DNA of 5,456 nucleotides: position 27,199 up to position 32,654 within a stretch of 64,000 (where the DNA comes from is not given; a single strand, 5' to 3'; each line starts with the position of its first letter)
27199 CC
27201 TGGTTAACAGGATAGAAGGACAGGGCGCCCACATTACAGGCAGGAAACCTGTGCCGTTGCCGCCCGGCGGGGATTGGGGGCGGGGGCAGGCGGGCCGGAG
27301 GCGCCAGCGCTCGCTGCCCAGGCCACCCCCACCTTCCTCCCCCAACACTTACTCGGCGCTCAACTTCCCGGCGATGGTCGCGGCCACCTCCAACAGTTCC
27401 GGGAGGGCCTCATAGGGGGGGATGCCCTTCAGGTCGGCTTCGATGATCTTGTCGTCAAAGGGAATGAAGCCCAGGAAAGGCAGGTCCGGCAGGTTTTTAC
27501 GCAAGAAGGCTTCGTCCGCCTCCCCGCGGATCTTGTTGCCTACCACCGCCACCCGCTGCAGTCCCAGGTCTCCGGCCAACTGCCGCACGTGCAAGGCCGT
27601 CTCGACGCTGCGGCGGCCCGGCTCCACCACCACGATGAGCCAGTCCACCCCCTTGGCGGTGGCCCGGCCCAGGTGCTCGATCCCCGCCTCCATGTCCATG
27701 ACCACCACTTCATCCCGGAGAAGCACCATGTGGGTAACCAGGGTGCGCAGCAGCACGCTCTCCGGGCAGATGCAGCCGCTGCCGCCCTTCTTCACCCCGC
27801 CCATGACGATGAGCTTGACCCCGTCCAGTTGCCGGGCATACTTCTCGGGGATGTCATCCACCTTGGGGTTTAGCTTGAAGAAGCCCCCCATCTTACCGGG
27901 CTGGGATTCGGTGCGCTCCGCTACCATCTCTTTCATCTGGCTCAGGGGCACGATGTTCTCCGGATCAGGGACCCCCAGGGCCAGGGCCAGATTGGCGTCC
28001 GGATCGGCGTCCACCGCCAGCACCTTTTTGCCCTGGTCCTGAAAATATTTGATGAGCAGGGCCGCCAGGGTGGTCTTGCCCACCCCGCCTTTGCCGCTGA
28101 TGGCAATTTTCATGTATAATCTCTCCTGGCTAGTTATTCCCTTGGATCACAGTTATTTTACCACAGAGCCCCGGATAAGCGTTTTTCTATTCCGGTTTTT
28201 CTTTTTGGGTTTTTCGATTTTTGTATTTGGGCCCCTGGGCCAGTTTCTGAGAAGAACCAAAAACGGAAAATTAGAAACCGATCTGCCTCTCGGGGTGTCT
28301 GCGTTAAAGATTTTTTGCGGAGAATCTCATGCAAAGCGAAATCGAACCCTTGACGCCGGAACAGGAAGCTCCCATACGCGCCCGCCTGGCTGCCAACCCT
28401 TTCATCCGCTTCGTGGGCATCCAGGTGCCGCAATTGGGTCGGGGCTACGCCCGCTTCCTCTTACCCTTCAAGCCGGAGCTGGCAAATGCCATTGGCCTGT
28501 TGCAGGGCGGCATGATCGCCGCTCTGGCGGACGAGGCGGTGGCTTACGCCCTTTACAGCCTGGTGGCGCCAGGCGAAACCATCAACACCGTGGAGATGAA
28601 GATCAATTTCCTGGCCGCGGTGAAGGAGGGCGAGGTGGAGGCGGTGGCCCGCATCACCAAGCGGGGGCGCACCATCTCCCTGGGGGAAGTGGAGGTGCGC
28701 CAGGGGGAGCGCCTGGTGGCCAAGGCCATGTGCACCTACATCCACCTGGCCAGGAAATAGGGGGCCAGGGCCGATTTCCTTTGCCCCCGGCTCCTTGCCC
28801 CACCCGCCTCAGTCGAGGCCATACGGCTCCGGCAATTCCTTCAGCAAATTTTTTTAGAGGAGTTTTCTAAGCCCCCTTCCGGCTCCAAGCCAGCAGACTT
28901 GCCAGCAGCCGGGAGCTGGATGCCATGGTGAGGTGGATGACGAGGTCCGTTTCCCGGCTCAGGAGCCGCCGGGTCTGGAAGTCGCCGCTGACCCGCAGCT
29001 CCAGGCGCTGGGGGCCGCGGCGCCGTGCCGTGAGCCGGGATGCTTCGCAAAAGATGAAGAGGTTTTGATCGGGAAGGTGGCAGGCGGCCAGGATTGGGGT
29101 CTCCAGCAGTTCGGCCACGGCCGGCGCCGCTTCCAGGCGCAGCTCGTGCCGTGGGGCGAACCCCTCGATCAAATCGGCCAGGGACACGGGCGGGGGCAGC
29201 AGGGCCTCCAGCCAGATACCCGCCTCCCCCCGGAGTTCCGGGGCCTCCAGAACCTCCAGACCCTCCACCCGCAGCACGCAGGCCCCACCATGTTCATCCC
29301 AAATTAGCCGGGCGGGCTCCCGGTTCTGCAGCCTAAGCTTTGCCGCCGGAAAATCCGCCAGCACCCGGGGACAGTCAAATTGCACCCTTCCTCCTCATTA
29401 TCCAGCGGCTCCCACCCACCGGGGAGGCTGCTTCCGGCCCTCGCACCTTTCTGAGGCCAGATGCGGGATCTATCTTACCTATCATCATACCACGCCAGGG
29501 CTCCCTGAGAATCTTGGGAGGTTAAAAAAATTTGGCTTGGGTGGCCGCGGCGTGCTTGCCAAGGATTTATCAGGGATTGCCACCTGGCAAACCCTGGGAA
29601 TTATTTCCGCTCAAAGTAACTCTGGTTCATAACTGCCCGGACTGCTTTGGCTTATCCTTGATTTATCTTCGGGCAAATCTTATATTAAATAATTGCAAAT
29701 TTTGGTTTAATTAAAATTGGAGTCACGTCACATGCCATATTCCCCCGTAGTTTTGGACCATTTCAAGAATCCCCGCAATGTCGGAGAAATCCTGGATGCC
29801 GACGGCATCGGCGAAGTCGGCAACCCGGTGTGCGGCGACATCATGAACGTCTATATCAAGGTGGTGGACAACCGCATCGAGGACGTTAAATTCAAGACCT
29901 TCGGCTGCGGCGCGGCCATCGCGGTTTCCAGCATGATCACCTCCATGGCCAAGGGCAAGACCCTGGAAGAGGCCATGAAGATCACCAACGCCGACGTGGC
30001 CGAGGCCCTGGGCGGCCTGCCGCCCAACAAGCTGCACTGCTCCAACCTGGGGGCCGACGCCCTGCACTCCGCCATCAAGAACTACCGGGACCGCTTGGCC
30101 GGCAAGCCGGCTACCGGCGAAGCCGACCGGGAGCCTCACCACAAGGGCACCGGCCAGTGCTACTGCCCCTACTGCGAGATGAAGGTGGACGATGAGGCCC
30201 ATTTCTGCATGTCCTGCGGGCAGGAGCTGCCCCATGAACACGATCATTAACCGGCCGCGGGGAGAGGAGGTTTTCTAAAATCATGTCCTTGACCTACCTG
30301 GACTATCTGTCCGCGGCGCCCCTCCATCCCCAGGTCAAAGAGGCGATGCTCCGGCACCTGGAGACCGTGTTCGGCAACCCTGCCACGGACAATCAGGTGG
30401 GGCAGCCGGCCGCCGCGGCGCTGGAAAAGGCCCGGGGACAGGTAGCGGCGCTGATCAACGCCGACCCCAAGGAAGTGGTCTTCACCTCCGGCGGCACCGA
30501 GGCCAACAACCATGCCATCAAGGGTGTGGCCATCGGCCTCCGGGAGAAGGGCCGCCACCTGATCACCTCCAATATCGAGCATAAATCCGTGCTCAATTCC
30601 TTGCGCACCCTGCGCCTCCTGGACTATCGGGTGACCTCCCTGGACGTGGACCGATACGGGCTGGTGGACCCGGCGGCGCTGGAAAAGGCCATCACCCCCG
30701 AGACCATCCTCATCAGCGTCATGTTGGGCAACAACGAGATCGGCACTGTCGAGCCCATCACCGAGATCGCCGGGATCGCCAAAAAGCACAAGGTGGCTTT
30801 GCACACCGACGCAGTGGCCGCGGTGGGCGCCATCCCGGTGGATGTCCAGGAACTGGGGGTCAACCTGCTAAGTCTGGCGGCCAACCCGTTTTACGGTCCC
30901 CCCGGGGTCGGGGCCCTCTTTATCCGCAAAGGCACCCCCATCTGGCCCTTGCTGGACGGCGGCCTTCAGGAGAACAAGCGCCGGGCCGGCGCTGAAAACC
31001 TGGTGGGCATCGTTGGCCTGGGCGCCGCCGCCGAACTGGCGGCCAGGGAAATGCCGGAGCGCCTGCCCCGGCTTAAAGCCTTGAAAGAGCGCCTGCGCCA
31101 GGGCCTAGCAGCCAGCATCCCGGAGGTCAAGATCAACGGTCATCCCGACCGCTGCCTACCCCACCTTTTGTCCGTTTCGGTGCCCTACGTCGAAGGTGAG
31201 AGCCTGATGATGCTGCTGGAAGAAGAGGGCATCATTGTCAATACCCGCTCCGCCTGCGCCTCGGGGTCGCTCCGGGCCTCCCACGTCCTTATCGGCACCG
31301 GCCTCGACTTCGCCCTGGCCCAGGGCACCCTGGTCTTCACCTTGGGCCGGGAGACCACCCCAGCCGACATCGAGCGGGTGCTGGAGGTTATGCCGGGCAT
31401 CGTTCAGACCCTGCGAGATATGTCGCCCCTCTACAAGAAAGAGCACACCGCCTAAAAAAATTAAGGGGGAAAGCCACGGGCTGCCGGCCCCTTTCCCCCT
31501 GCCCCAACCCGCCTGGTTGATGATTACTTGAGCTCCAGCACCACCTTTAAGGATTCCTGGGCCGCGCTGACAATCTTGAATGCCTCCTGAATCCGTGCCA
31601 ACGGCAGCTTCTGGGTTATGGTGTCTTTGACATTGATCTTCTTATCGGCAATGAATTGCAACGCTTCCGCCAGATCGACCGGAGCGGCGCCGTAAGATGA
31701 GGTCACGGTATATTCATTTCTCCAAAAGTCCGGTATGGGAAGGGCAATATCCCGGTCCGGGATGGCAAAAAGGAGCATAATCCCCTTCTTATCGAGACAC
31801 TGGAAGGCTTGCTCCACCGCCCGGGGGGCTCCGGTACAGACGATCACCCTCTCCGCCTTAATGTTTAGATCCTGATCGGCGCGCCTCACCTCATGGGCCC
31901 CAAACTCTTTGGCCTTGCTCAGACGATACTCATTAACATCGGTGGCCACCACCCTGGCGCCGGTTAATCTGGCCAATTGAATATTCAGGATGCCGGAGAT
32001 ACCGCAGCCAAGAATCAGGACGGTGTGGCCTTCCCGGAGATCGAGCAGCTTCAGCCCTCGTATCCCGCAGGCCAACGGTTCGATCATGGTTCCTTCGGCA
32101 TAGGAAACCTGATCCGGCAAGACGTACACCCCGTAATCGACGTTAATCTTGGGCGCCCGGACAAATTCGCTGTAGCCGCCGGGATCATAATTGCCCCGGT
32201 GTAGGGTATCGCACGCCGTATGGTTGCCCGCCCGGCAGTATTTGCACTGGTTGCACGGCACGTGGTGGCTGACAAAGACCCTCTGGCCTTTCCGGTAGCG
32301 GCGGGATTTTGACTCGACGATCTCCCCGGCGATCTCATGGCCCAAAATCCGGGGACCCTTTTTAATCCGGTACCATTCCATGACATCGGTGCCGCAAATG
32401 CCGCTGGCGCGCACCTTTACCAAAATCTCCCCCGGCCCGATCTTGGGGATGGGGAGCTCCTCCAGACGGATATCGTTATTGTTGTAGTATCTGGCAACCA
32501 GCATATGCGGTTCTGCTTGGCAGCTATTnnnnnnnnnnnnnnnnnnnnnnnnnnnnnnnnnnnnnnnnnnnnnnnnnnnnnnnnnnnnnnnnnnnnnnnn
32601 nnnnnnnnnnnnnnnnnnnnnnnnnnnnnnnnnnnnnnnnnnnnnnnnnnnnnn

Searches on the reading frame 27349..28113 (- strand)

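Call 87: search_protein_families(library=pfam, proteins=[window:27349-28113:-], max_evalue=0.000001)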
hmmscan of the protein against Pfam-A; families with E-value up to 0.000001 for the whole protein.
window:27349-28113:- (254 aa): 5 families
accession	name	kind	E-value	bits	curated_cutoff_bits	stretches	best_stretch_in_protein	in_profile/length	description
PF01656.29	CbiA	-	6e-21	75.1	25.4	1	3-232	2-124/125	CobQ/CobB/MinD/ParA nucleotide binding domain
PF13614.12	AAA_31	-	5.8e-11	43.1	27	1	5-52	6-54/177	AAA domain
PF02374.21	ArsA_ATPase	-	1.8e-07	31.1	24.3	1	3-44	4-45/305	Anion-transporting ATPase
PF00142.24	Fer4_NifH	-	2.3e-07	31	25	0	1-64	1-65/271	4Fe-4S iron sulfur cluster binding proteins, NifH/frxC family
PF10609.15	ParA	-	8.4e-07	29.1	27.1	0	5-37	9-41/246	NUBPL iron-transfer P-loop NTPase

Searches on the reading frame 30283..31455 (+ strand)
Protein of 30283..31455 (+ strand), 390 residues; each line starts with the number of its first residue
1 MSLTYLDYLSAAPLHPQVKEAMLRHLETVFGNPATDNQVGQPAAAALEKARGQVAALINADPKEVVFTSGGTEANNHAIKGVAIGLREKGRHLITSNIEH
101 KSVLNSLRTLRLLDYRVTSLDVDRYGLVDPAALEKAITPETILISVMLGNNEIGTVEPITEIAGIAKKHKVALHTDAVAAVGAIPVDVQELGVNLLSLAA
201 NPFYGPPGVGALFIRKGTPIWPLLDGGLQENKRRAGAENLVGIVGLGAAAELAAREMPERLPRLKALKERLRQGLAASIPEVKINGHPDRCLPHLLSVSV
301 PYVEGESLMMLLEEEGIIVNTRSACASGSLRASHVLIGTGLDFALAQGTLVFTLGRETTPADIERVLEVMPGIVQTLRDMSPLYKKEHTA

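Call 87: search_protein_families(library=pfam, proteins=[window:30283-31455:+], max_evalue=0.000001)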
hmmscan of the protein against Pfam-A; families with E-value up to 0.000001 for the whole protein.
window:30283-31455:+ (390 aa): 2 families
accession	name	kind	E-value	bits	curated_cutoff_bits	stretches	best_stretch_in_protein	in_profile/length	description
PF00266.25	Aminotran_5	-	2.2e-64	218.2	21.5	1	4-365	1-370/371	Aminotransferase class-V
PF01041.23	DegT_DnrJ_EryC1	-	5.1e-10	39.5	19.8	1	63-183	40-152/360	DegT/DnrJ/EryC1/StrS aminotransferase family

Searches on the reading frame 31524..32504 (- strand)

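Call 87: search_protein_families(library=pfam, proteins=[window:31524-32504:-], max_evalue=0.000001)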
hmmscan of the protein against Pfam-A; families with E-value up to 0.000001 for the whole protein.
window:31524-32504:- (326 aa): 3 families
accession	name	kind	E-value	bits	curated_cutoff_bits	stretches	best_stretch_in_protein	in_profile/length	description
PF08240.17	ADH_N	-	3.3e-24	85.6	23.5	1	23-119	1-96/104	Alcohol dehydrogenase GroES-like domain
PF00107.32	ADH_zinc_N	-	2.2e-19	70.1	31.8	1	171-286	3-128/129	Zinc-binding dehydrogenase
PF16912.11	Glu_dehyd_C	-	1.1e-07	32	34.9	1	159-325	31-211/211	Glucose dehydrogenase C-terminus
